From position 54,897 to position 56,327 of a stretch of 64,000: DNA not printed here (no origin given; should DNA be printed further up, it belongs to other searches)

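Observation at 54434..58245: Minus-strand cluster: ECF-sigma fusion, GNAT, CPT-like kinase-GNAT fusion, histidine phosphatase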

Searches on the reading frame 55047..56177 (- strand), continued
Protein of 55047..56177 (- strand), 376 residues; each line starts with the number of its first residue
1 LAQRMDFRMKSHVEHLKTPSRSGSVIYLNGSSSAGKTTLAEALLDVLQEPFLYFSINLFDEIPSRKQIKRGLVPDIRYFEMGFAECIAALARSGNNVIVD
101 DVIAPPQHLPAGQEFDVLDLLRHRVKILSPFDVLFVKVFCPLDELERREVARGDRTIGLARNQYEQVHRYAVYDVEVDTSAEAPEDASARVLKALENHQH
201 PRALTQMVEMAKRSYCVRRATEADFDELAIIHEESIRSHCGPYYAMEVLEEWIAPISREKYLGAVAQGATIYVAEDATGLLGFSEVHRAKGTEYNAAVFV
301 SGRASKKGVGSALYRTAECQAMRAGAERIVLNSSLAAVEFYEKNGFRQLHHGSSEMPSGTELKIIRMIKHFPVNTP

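Call 53: search_protein_families(library=pfam, proteins=[P0359, P0371, P0416, P0399, P0476, P0024, P0377, P0470, P0423, P0386], max_evalue=0.001)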
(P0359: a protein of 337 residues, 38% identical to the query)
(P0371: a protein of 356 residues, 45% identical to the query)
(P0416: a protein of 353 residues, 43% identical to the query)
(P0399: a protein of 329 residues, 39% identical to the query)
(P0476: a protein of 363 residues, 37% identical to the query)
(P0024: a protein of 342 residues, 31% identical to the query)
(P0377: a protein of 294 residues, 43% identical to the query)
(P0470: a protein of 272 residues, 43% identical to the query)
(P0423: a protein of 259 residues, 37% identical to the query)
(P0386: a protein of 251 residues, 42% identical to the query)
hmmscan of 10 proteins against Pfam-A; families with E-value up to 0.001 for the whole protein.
P0359 (337 aa): 7 families
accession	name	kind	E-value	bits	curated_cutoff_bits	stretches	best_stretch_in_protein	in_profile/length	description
PF07931.18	CPT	-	7.4e-43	146.8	22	1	172-324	1-162/172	Chloramphenicol phosphotransferase-like protein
PF13671.12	AAA_33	-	3.5e-09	37.5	27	1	174-293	1-121/143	AAA domain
PF13673.13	Acetyltransf_10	-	3.9e-09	37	23.6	1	36-164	5-127/128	Acetyltransferase (GNAT) domain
PF13508.13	Acetyltransf_7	-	1.1e-07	32.5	27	1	68-141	6-83/84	Acetyltransferase (GNAT) domain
PF00583.31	Acetyltransf_1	-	1.1e-07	32.5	20.7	1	54-140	22-116/116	Acetyltransferase (GNAT) family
PF06414.18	Zeta_toxin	-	1.7e-05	24.8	22.3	1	165-311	10-164/199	Zeta toxin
PF13238.12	AAA_18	-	1.9e-05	25.5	29.4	1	175-298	1-119/128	AAA domain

P0371 (356 aa): 5 families
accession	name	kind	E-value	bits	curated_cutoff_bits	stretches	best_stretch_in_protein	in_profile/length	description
PF07931.18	CPT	-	1.8e-47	161.8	22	1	174-340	2-171/172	Chloramphenicol phosphotransferase-like protein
PF03682.18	UPF0158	-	5.2e-12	46.5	21.1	1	11-151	3-137/157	Uncharacterised protein family (UPF0158)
PF13238.12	AAA_18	-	5.6e-09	37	29.4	1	176-300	1-114/128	AAA domain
PF06414.18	Zeta_toxin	-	5.9e-08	32.8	22.3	1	171-301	14-147/199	Zeta toxin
PF13671.12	AAA_33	-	4.9e-07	30.6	27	1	175-307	1-133/143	AAA domain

P0416 (353 aa): 3 families
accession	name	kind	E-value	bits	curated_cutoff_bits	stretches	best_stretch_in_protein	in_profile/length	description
PF07931.18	CPT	-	7.2e-48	163.1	22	1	172-331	1-170/172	Chloramphenicol phosphotransferase-like protein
PF13671.12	AAA_33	-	1.4e-12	48.5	27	1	174-292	1-121/143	AAA domain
PF13238.12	AAA_18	-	2.2e-05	25.4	29.4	1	175-292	1-114/128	AAA domain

P0399 (329 aa): 3 families
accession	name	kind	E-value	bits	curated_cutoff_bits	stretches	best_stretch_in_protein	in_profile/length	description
PF07931.18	CPT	-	1.1e-42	146.2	22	1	9-173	1-171/172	Chloramphenicol phosphotransferase-like protein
PF13671.12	AAA_33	-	0.00037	21.2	27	1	12-133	2-121/143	AAA domain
PF06414.18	Zeta_toxin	-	0.00084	19.3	22.3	0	9-50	16-59/199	Zeta toxin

P0476 (363 aa): 8 families
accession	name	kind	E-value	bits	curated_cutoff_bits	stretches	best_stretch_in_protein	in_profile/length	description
PF07931.18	CPT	-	1.1e-34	120.2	22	1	5-173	1-169/172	Chloramphenicol phosphotransferase-like protein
PF13302.13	Acetyltransf_3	-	1.6e-27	97.3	25.4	1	203-334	1-138/138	Acetyltransferase (GNAT) domain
PF00583.31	Acetyltransf_1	-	2.1e-10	41.3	20.7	1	247-333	29-116/116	Acetyltransferase (GNAT) family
PF13671.12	AAA_33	-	1.3e-07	32.5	27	1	8-135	2-121/143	AAA domain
PF13238.12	AAA_18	-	1.4e-07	32.5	29.4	1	8-135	1-114/128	AAA domain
PF13420.13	Acetyltransf_4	-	6.4e-06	26.7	24.3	1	206-341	1-142/155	Acetyltransferase (GNAT) domain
PF06414.18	Zeta_toxin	-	0.00046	20.1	22.3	1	4-88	15-107/199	Zeta toxin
PF12746.13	GNAT_acetyltran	-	0.00081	19.5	26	0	287-337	192-238/243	GNAT acetyltransferase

P0024 (342 aa): 9 families
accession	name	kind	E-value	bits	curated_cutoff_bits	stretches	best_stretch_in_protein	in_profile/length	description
PF07931.18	CPT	-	5.4e-42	144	22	1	6-165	3-170/172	Chloramphenicol phosphotransferase-like protein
PF00583.31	Acetyltransf_1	-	1.9e-19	70.5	20.7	1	234-322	25-116/116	Acetyltransferase (GNAT) family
PF13508.13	Acetyltransf_7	-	7e-16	58.8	27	1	241-323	2-83/84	Acetyltransferase (GNAT) domain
PF13673.13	Acetyltransf_10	-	2.9e-09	37.4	23.6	1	232-323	21-108/128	Acetyltransferase (GNAT) domain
PF08445.16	FR47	-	3.3e-07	30.6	22.1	1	254-324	13-79/86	FR47-like protein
PF13671.12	AAA_33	-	7.2e-05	23.6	27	1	6-128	1-128/143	AAA domain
PF13527.13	Acetyltransf_9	-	0.00016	22.1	25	0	211-323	12-125/127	Acetyltransferase (GNAT) domain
PF13191.12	AAA_16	-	0.00036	21.5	32.6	0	2-212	22-146/167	AAA ATPase domain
PF13238.12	AAA_18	-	0.0009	20.1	29.4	0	8-126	2-114/128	AAA domain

P0377 (294 aa): 3 families
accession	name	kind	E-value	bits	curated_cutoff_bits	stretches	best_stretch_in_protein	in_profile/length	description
PF13673.13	Acetyltransf_10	-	2.9e-10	40.7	23.6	1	167-268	17-115/128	Acetyltransferase (GNAT) domain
PF13508.13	Acetyltransf_7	-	5.2e-09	36.8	27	1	191-262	10-84/84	Acetyltransferase (GNAT) domain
PF00583.31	Acetyltransf_1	-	2.5e-07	31.4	20.7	1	180-260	33-116/116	Acetyltransferase (GNAT) family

P0470 (272 aa): 6 families
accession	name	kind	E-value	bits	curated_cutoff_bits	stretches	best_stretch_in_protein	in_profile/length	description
PF07931.18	CPT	-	3.1e-38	131.7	22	1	11-166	1-171/172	Chloramphenicol phosphotransferase-like protein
PF01471.23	PG_binding_1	-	5.6e-19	68.5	23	1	199-255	1-57/57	Putative peptidoglycan binding domain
PF13671.12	AAA_33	-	4.3e-13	50.2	27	1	13-127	1-122/143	AAA domain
PF13238.12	AAA_18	-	1.4e-05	25.9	29.4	1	16-129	3-117/128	AAA domain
PF08823.16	PG_binding_2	-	0.00024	21.7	21.1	1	204-237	19-52/74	Putative peptidoglycan binding domain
PF13521.12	AAA_28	-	0.00029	21.5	27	0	15-72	3-59/164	AAA domain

P0423 (259 aa): 3 families
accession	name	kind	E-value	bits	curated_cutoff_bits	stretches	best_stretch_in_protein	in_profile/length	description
PF07931.18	CPT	-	9.3e-47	159.5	22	1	19-183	1-171/172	Chloramphenicol phosphotransferase-like protein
PF13671.12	AAA_33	-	8.9e-08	33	27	1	22-143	2-121/143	AAA domain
PF13238.12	AAA_18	-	1.2e-05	26.2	29.4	1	22-146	1-117/128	AAA domain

P0386 (251 aa): 3 families
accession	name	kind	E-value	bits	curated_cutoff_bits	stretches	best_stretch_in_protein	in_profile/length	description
PF07931.18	CPT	-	1.3e-46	159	22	1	70-227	1-162/172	Chloramphenicol phosphotransferase-like protein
PF13238.12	AAA_18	-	3.8e-07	31.1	29.4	1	73-200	1-120/128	AAA domain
PF13671.12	AAA_33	-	6.6e-05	23.7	27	1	73-196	2-121/143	AAA domain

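Call 55: fold_search(model_id=the predicted structure, library=pdb)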
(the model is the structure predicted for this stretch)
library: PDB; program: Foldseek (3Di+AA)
matches with E <= 10: 1820; with E <= 0.001: 625
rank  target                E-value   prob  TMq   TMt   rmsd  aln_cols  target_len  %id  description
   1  2fiw                  2.0e-11  1.00  0.39  0.86   2.5       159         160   23  Crystal Structure of the GCN5-Related N-acetyltransferase: Aminotransferase, Class-II from Rhodopseudomonas palustris (released 2006-02-14)
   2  1qhs                  2.1e-11  1.00  0.40  0.80   3.2       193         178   30  CHLORAMPHENICOL PHOSPHOTRANSFERASE IN COMPLEX WITH CHLORAMPHENICOL FROM STREPTOMYCES VENEZUELAE (released 2000-06-01)
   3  8osp_A                1.1e-10  1.00  0.40  0.80   2.3       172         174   19  GCN5-related N-Acetyltransferase from Lactobacillus curiae (released 2023-07-05)
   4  4j3g_A                1.3e-10  1.00  0.35  0.73   3.6       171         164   18  Crystal structure of Ribosomal-protein-alanine N-acetyltransferase from Brucella melitensis (released 2013-03-13)
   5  3f0a                  1.8e-10  1.00  0.36  0.80   3.8       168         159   21  Structure of a putative n-acetyltransferase (ta0374) in complex with acetyl-coa from thermoplasma acidophilum (released 2008-11-11)
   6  3fnc_A                2.3e-10  1.00  0.39  0.84   2.3       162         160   17  Crystal structure of a putative acetyltransferase from Listeria innocua (released 2009-01-27)
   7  3fnc_B                3.4e-10  1.00  0.38  0.82   2.6       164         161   16  Crystal structure of a putative acetyltransferase from Listeria innocua (released 2009-01-27)
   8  2j8m_A                4.0e-10  1.00  0.36  0.73   3.7       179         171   20  Structure of P. aeruginosa acetyltransferase PA4866 (released 2007-02-06)
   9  3dr6_B                5.4e-10  1.00  0.36  0.73   3.7       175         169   16  Structure of yncA, a putative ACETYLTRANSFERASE from Salmonella typhimurium (released 2008-09-09)
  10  3kkw                  6.5e-10  1.00  0.35  0.72   8.9       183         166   19  Crystal structure of His-tagged form of PA4794 protein (released 2009-11-24)
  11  4j3g_D                9.3e-10  1.00  0.33  0.70   6.5       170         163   17  Crystal structure of Ribosomal-protein-alanine N-acetyltransferase from Brucella melitensis (released 2013-03-13)
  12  2ae6_C                9.9e-10  1.00  0.31  0.71   5.3       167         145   23  Crystal Structure of Acetyltransferase of GNAT family from Enterococcus faecalis V583 (released 2005-09-06)
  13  4jwp_A                9.9e-10  1.00  0.32  0.67   6.8       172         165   18  Crystal structure of Ribosomal-protein-alanine N-acetyltransferase from Brucella melitensis in complex with Acetyl CoA (released 2013-05-01)
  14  2j8n_A                1.1e-09  1.00  0.35  0.70   4.1       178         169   21  Structure of P. aeruginosa acetyltransferase PA4866 solved at room temperature (released 2007-02-06)
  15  2ae6_D                1.1e-09  1.00  0.31  0.73   3.5       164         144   22  Crystal Structure of Acetyltransferase of GNAT family from Enterococcus faecalis V583 (released 2005-09-06)
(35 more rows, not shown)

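Call 58: find_encoding_contigs(protein=P0015, flank=5000, max_places=1)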
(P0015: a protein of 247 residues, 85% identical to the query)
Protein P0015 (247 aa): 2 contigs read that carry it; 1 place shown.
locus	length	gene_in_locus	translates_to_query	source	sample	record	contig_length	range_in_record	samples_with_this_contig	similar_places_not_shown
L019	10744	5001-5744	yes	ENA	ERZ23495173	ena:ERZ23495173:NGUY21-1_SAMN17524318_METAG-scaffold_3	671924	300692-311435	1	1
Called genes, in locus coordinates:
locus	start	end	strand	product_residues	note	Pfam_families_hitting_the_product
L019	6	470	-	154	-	PF00582:Usp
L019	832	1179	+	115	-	PF11969:DcpS_C, PF01230:HIT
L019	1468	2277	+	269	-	PF01261:AP_endonuc_2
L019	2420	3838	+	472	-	PF07638:Sigma70_ECF, PF04542:Sigma70_r2, PF08281:Sigma70_r4_2, PF04545:Sigma70_r4 (weak)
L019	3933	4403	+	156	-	PF04828:GFA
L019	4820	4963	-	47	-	-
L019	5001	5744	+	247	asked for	PF07931:CPT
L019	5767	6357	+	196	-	PF00300:His_Phos_1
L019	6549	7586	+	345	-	-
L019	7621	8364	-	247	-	PF12706:Lactamase_B_2 (weak)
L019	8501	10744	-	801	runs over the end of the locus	PF12704:MacB_PCD, PF02687:FtsX, PF12704:MacB_PCD (weak), PF02687:FtsX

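Call 59: find_encoding_contigs(protein=P0014, flank=5000, max_places=1)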
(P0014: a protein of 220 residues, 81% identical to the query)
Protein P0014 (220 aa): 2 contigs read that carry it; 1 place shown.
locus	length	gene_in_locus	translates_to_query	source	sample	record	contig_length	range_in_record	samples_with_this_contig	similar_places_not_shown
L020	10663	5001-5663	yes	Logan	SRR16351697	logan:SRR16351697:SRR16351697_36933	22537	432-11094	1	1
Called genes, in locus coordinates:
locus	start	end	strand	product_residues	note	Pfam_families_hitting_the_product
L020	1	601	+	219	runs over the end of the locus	-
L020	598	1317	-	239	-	PF00702:Hydrolase, PF13419:HAD_2, PF13242:Hydrolase_like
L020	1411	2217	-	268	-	PF13489:Methyltransf_23, PF01209:Ubie_methyltran, PF13847:Methyltransf_31, PF08241:Methyltransf_11, PF08242:Methyltransf_12, PF13649:Methyltransf_25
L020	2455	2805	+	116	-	PF11969:DcpS_C, PF01230:HIT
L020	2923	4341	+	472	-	PF07638:Sigma70_ECF (weak), PF04542:Sigma70_r2, PF04545:Sigma70_r4 (weak), PF08281:Sigma70_r4_2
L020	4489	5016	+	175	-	PF13302:Acetyltransf_3, PF00583:Acetyltransf_1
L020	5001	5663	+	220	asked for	PF07931:CPT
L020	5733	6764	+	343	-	-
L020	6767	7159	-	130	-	PF00903:Glyoxalase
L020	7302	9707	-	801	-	PF12704:MacB_PCD, PF02687:FtsX, PF12704:MacB_PCD (weak), PF02687:FtsX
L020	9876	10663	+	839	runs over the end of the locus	-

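Call 65: search_protein_families(library=padloc, proteins=[window:55050-56153:-], max_evalue=0.01)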
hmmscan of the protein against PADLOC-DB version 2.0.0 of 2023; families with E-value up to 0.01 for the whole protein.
window:55050-56153:- (368 aa): 0 families

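Call 67: find_encoding_contigs(protein=P0024, flank=5000, max_places=2)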
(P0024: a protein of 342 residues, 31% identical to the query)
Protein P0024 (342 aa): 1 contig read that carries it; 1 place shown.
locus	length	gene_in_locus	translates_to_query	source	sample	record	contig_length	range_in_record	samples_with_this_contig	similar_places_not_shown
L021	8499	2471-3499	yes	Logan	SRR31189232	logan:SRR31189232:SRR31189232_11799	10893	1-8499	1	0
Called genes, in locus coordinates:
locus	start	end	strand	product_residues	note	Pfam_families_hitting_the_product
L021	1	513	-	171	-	?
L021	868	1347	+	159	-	-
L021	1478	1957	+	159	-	-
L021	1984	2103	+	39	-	-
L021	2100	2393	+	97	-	-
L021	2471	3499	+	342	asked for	PF07931:CPT, PF00583:Acetyltransf_1, PF13673:Acetyltransf_10, PF08445:FR47 (weak), PF13508:Acetyltransf_7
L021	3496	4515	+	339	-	PF01636:APH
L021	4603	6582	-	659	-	-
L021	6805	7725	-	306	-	PF04367:DUF502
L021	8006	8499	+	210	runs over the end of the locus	-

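Call 69: search_protein_families(library=ncbifam, proteins=[L001:5886-6863:+, L021:3496-4515:+, L003:8159-9190:+, P0476], max_evalue=0.001)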
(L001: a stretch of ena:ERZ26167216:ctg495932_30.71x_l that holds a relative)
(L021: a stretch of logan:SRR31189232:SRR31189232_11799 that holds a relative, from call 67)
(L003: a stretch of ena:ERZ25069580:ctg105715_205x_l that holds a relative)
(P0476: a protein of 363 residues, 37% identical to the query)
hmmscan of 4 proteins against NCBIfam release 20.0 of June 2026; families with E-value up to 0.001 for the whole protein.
L001:5886-6863:+ (325 aa): 0 families

L021:3496-4515:+ (339 aa): 3 families
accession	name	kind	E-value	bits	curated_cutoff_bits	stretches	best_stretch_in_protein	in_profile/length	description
NF008738.0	PRK11768.1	equivalog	7e-11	42.1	194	1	25-231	36-236/327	serine/threonine protein kinase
TIGR02721.1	ycfN_thiK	equivalog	4.1e-06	26.1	299.45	1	188-231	143-186/256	thiamine kinase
NF003558.0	PRK05231.1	equivalog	0.00056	19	271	1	52-231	56-228/322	homoserine kinase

L003:8159-9190:+ (343 aa): 0 families

P0476 (363 aa): 9 families
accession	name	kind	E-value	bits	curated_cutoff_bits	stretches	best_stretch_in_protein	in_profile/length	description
NF033114.1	phos_trans_CPT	equivalog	3.3e-18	65.9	250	1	8-171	1-167/171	chloramphenicol phosphotransferase CPT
NF000483.1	BlmB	exception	2.1e-06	27.3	625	1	248-334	66-150/301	bleomycin family antibiotic N-acetyltransferase BlmB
NF005251.0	PRK06762.1-1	equivalog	1.9e-05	24.7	183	1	5-162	7-152/171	hypothetical protein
TIGR03585.1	PseH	equivalog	0.00023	21.3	93.1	1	250-338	48-138/156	UDP-4-amino-4,6-dideoxy-N-acetyl-beta-L-altrosamine N-acetyltransferase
NF005255.0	PRK06762.2-2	equivalog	0.00033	20.7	140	0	6-43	4-41/163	hypothetical protein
TIGR03574.1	selen_PSTK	equivalog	0.00035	20.1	290.5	1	7-139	1-123/249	L-seryl-tRNA(Sec) kinase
NF000485.1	TlmB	exception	0.00049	19.4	625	1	247-334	54-142/292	bleomycin family antibiotic N-acetyltransferase TlmB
NF033151.0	AAC_6p_A10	exception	0.00088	19.3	400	0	284-353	103-172/178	AAC(6')-I family aminoglycoside 6'-N-acetyltransferase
NF002059.0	PRK00889.1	subfamily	0.00092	18.9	244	0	2-31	2-31/177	adenylyl-sulfate kinase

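Call 75: find_encoding_contigs(protein=P0359, flank=5000, max_places=2)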
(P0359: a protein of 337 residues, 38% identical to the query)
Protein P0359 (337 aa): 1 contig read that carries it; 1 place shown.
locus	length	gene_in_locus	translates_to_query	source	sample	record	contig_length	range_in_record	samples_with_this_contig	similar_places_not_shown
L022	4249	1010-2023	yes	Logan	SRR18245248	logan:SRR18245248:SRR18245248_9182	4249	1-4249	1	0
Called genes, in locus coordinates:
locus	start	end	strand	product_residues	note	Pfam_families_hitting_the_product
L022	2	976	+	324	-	?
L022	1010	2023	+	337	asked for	PF00583:Acetyltransf_1, PF13673:Acetyltransf_10, PF13508:Acetyltransf_7, PF06414:Zeta_toxin (faint), PF07931:CPT, PF13238:AAA_18 (faint), PF13671:AAA_33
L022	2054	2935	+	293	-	PF01841:Transglut_core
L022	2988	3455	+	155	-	PF00583:Acetyltransf_1, PF13673:Acetyltransf_10, PF13508:Acetyltransf_7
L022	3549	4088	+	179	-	PF07931:CPT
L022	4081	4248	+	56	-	?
